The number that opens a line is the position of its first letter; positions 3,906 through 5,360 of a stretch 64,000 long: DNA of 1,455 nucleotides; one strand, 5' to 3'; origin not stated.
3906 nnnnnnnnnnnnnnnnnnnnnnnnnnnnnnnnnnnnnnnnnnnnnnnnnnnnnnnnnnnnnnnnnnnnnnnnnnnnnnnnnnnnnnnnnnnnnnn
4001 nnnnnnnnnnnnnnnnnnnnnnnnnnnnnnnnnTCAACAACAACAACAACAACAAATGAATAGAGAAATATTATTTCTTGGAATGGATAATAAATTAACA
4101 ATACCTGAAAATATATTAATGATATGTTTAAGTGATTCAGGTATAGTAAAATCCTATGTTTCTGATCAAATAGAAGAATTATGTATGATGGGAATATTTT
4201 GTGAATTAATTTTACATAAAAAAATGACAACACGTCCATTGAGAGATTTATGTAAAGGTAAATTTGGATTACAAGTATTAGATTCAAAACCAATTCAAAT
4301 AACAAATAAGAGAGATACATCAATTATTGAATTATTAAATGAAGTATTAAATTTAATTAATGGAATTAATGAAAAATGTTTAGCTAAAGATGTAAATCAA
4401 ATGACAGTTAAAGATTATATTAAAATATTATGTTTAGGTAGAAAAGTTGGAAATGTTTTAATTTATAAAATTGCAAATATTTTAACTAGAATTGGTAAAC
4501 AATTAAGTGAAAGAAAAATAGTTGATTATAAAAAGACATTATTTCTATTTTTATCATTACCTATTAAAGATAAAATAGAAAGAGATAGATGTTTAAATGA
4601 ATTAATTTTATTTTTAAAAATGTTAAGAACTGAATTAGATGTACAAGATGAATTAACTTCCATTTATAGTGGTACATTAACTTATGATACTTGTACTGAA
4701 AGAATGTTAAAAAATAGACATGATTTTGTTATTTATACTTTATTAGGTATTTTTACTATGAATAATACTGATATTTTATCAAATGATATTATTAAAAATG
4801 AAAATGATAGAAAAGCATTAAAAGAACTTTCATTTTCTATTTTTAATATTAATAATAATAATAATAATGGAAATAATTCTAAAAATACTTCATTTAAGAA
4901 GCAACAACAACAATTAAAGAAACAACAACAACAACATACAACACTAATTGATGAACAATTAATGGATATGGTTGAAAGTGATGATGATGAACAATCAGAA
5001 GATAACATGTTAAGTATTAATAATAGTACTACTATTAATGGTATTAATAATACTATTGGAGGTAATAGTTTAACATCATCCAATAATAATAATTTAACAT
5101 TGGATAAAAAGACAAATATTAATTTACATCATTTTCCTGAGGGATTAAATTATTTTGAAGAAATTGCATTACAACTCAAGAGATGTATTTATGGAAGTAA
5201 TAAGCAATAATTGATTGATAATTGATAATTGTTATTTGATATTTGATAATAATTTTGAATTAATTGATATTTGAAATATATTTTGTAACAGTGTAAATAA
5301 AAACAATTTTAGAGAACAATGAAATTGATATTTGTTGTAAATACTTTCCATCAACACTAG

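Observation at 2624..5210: Asn/Thr-rich ORF and GOLPH3-domain ORF separated by 22 bp in overlapping frames, a probable single gene split by a frameshift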

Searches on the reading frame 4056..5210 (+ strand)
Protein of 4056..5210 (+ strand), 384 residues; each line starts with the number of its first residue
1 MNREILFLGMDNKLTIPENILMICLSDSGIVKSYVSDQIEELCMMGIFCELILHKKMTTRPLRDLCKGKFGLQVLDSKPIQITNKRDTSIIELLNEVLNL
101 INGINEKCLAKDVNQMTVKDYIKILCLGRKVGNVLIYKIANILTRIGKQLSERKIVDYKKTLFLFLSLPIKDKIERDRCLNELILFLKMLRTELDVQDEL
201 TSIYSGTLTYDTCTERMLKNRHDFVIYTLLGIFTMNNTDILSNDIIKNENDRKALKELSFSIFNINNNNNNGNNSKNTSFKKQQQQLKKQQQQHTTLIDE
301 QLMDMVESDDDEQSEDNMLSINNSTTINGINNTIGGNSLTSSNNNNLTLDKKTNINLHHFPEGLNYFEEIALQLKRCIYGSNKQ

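Call 4: search_protein_families(library=pfam, proteins=[window:4056-5207:+], max_evalue=0.1)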
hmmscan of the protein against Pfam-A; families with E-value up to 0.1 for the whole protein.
window:4056-5207:+ (384 aa): 0 families

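Call 8: find_homologous_proteins(query=window:4056-5207:+, max_evalue=0.001)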
Query window:4056-5207:+ (384 aa): 2 proteins with E <= 0.001 among 3330 candidates.
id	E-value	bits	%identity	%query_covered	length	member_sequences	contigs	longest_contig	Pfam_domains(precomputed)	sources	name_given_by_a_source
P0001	1.3e-205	700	100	85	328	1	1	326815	-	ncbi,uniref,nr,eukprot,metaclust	ncbi:hypothetical protein NAEGRDRAFT_82043 [Naegleria gruberi]|uniref:Uncharacterized protein n=1 Ta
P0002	3.8e-83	298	47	94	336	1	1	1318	-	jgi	-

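Call 11: find_encoding_contigs(protein=P0001, flank=5000)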
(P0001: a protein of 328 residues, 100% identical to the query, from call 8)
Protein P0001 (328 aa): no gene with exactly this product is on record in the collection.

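Call 12: find_encoding_contigs(protein=P0002, flank=5000)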
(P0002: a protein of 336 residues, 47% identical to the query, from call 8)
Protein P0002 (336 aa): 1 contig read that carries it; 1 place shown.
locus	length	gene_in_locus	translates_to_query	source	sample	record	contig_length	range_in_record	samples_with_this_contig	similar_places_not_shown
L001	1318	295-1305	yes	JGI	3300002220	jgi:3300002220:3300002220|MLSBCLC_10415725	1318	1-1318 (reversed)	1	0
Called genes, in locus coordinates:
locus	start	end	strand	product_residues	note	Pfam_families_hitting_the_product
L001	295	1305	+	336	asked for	-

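Call 16: find_encoding_contigs(protein=window:4056-5210:+, flank=5000, max_places=10)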
Protein window:4056-5210:+ (384 aa): no gene with exactly this product is on record in the collection.

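Call 20: search_solved_structures(query=A1, max_evalue=10, show_alignments=2)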
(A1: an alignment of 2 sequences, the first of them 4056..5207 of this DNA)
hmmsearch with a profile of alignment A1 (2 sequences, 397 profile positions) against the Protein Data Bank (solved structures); distinct sequences matched with E-value up to 10: 3.
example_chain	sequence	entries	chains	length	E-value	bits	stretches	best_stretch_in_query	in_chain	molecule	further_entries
8d8k_K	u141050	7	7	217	0.44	12.6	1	199-296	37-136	37S ribosomal protein S18, mitochondrial | Small ribosomal subunit protein uS11m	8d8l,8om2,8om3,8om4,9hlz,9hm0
7mey_B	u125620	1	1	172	1.5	10.9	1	271-329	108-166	Ubiquitin-conjugating enzyme E2 2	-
4r62_A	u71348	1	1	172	2.1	10.4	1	271-329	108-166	Ubiquitin-conjugating enzyme E2 2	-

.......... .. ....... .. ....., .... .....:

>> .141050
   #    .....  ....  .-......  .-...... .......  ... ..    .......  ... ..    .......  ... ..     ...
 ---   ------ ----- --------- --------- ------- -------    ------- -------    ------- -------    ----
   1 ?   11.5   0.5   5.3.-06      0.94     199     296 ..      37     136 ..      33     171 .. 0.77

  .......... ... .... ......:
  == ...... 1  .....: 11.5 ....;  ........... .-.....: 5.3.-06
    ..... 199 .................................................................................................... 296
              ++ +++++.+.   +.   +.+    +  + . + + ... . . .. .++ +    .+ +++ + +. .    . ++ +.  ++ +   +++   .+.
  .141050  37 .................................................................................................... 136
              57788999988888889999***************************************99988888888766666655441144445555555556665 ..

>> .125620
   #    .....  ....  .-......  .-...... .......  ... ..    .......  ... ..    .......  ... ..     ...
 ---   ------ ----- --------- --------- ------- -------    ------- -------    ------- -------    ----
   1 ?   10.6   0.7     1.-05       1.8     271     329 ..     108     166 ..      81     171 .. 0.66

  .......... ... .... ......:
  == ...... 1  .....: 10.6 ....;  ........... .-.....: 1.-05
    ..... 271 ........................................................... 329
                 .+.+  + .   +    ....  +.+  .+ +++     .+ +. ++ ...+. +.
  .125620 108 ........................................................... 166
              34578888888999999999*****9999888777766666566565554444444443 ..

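Call 26: search_protein_representatives(alignment_id=A1)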
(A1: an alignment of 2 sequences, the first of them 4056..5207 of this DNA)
Query: 2 sequences, 397 profile positions. Proteins with E-value up to 0.001 (for the whole library): 8; up to 1e-10: 5; up to 1e-30: 5. The best 8 are listed.
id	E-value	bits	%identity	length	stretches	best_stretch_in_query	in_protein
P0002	9.3e-193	657.0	-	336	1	22-396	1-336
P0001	1.0e-189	646.9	-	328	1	57-397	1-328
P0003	4.3e-119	414.4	-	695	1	6-395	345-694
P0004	2.8e-79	283.3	-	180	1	44-231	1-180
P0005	1.5e-49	185.4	-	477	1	10-393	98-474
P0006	2.9e-07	46.1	-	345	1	13-86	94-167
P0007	9.6e-06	41.1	-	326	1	13-84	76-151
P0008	3.5e-04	36.0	-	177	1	13-83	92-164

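Call 28: find_encoding_contigs(protein=P0003, flank=5000, max_places=6)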
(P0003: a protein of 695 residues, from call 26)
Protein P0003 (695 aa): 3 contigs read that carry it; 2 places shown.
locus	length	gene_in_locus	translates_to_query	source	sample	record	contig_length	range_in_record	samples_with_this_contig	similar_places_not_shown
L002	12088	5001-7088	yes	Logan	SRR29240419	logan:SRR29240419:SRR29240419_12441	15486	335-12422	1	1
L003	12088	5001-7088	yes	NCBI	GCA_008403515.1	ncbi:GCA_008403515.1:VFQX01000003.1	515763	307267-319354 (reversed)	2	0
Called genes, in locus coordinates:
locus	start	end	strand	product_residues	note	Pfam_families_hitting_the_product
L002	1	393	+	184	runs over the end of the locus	-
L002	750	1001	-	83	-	-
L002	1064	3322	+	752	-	PF01535:PPR (faint), PF23276:TPR_24 (faint), PF17177:PPR_long (faint), PF13041:PPR_2, PF13812:PPR_3 (weak)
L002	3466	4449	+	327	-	-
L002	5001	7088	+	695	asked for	-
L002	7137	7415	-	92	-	-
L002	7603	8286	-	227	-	PF00300:His_Phos_1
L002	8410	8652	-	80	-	-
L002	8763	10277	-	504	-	-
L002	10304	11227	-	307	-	-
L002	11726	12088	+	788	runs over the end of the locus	PF13812:PPR_3 (faint), PF23276:TPR_24 (faint), PF01535:PPR (faint), PF12854:PPR_1 (faint), PF13041:PPR_2 (weak)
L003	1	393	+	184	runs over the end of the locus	-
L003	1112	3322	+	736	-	PF01535:PPR (faint), PF23276:TPR_24 (faint), PF17177:PPR_long (faint), PF13041:PPR_2, PF13812:PPR_3 (weak)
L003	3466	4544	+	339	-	-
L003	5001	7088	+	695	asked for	-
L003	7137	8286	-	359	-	PF00300:His_Phos_1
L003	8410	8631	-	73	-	-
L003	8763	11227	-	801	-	-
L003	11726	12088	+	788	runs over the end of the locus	PF13812:PPR_3 (faint), PF23276:TPR_24 (faint), PF01535:PPR (faint), PF12854:PPR_1 (faint), PF13041:PPR_2 (weak)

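Call 29: find_encoding_contigs(protein=P0005, flank=5000, max_places=6)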
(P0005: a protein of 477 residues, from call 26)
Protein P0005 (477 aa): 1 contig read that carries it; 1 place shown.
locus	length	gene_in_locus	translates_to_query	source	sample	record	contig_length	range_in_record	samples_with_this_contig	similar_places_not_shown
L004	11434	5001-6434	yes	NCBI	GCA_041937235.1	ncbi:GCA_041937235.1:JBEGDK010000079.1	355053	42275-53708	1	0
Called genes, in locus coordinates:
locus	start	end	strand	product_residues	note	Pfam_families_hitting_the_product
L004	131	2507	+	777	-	PF00004:AAA, PF17862:AAA_lid_3, PF01434:Peptidase_M41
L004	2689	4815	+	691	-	PF04825:Rad21_Rec8_N, PF04824:Rad21_Rec8 (faint)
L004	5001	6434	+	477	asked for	-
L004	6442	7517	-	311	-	-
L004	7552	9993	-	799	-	PF00069:Pkinase (faint)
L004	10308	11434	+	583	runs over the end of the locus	PF02146:SIR2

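Call 34: find_encoding_contigs(protein=P0004, flank=10000, max_places=10)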
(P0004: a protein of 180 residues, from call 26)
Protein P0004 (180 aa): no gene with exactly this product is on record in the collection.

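Call 44: predict_structure(alignment_id=A3)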
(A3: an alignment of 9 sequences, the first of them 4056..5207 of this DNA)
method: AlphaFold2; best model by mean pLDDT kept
length: 384 residues; sequences in the alignment: 9
mean_pLDDT: 51.6   pTM: 0.49
mean pLDDT of the five models: 51.6, 47.1, 46.7, 42.7, 41.7
residues with pLDDT >= 90: 11; 70-90: 89; 50-70: 53; < 50: 231
segments of 3 or more residues with pLDDT < 50: 1-11, 154-238, 244-246, 248-250, 253-371, 380-384
pLDDT, mean of each block of 10 residues (from residue 1): 28 64 59 69 80 76 58 85 77 91 86 82 83 79 72 44 33 44 42 37 33 34 40 46 49 47 37 40 44 38 32 28 27 28 27 32 43 50 44
secondary structure, 60 per line:
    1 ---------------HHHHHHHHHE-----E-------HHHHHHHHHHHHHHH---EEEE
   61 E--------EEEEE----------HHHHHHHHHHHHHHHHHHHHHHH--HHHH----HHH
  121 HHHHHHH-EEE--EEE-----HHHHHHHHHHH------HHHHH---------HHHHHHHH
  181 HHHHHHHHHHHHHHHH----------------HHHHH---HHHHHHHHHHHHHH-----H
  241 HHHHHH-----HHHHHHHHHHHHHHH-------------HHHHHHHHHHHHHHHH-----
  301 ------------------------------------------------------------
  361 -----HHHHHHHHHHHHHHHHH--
elements in order: H16-24 H39-53 E57-61 E70-74 H85-107 H110-113 H118-127 E129-131 E134-136 H142-152 H159-163 H173-196 H213-217 H221-234 H240-246 H252-266 H280-295 H366-382

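Call 47: fold_search(model_id=the predicted structure, library=pdb)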
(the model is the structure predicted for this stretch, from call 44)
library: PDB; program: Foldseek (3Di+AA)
matches with E <= 10: 25; with E <= 0.001: 1
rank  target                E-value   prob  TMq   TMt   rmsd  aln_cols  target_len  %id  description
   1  3kn1                  5.0e-04  1.00  0.33  0.49  10.7       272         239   18  Crystal Structure of Golgi Phosphoprotein 3 N-term Truncation Variant (released 2009-12-15)
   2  9qpq_B                1.2e-03  1.00  0.36  0.52   7.2       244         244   18  The structure of the COPI leaf bound to GOLPH3 (released 2025-10-22)
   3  2zih_A                2.4e-03  1.00  0.36  0.46  10.1       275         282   17  Crystal Structure of Yeast Vps74 (released 2008-04-22)
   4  2zih_C                4.6e-03  1.00  0.31  0.41  11.6       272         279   17  Crystal Structure of Yeast Vps74 (released 2008-04-22)
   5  4tu3_A                4.8e-03  1.00  0.30  0.42  12.6       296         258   16  Crystal structure of yeast Sac1/Vps74 complex (released 2014-08-27)
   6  2zii_A                6.6e-03  1.00  0.32  0.41  10.1       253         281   19  Crystal Structure of Yeast Vps74-N-term Truncation Variant (released 2008-04-22)
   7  2zih_B                1.8e-02  1.00  0.26  0.34   4.7       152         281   20  Crystal Structure of Yeast Vps74 (released 2008-04-22)
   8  2zih_D                1.8e-02  1.00  0.38  0.50   9.5       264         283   17  Crystal Structure of Yeast Vps74 (released 2008-04-22)
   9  4uj5_D                2.5e+00  0.05  0.10  0.19  17.2       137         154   11  Crystal structure of human Rab11-Rabin8-FIP3 (released 2015-08-12)
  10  8pv1_CJ               3.2e+00  0.03  0.08  0.08  15.3       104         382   17  Chaetomium thermophilum pre-60S State 6 - pre-5S rotation - L1 intermediate - composite structure (released 2023-11-15)
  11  9bwd_l                4.0e+00  0.01  0.10  0.07  28.4       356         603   13  Cryo-EM structure of respiratory supercomplex I (released 2025-08-06)
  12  2e52_B                5.1e+00  0.02  0.13  0.16  16.1       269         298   12  Crystal structural analysis of HindIII restriction endonuclease in complex with cognate DNA at 2.0 angstrom resolution (released 2007-12-18)
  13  8i9x_CJ               5.7e+00  0.02  0.08  0.07  15.4       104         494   16  Cryo-EM structure of a Chaetomium thermophilum pre-60S ribosomal subunit - Ytm1-1 (released 2023-05-17)
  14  5nxa_B                6.0e+00  0.01  0.12  0.11  23.8       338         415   11  Crystal structure of Neanderthal Adenylosuccinate Lyase (ADSL)in complex with its products AICAR and fumarate (released 2018-05-30)
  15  6e2f_C                6.3e+00  0.02  0.10  0.07  14.3       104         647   16  Cryo-EM structure of human TRPV6 in complex with Calmodulin (released 2018-08-22)
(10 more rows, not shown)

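Call 48: search_protein_families(library=pfam, alignment_id=A3, max_evalue=10)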
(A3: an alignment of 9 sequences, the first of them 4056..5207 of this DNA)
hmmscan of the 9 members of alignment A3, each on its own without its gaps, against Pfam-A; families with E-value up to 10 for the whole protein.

A. member 1, window:4056-5207:+ (384 aa): 0 families

B. families by the number of members that match (of 9 scanned): 7 families
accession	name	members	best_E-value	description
PF05719.16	GPP34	2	2.5e-12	Golgi phosphoprotein 3 (GPP34)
PF03965.22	Penicillinase_R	1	0.031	Penicillinase repressor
PF22895.2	DUF7024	1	0.053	Domain of unknown function (DUF7024)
PF17583.7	DUF5484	1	0.12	Family of unknown function (DUF5484)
PF11152.14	CCB2_CCB4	1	0.13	Cofactor assembly of complex C subunit B, CCB2/CCB4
PF11530.13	Pilin_PilX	1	0.14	Minor type IV pilin, PilX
PF14184.11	YrvL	1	0.66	Regulatory protein YrvL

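Call 49: search_protein_families(library=pfam, proteins=[P0006, P0007, P0008, P0005, P0003], max_evalue=0.1)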
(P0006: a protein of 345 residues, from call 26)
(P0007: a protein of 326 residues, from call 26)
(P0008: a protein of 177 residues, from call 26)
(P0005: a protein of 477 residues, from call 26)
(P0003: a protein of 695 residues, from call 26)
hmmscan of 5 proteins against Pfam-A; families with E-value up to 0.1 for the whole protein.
P0006 (345 aa): 1 family
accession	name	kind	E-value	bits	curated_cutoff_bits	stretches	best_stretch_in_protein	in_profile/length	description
PF05719.16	GPP34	-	2.1e-09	38.2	29.1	1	98-305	2-173/201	Golgi phosphoprotein 3 (GPP34)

P0007 (326 aa): 2 families
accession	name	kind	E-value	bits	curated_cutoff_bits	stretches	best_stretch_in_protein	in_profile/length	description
PF05719.16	GPP34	-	2.5e-12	47.7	29.1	1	79-260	1-157/201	Golgi phosphoprotein 3 (GPP34)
PF03965.22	Penicillinase_R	-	0.031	15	22.6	1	161-229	6-72/115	Penicillinase repressor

P0008 (177 aa): 0 families

P0005 (477 aa): 0 families

P0003 (695 aa): 0 families

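Call 52: find_related_loci(query=A4, collection=metagenome_contigs, flank=5000)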
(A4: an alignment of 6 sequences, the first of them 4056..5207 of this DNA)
Query A4 (384 aa) in metagenome_contigs; peptide patterns used: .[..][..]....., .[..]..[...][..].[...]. (x = any residue, [..] = any of these).
299 stretches matched a pattern, but none encodes a relative of the query by tblastn (E <= 1e-3).
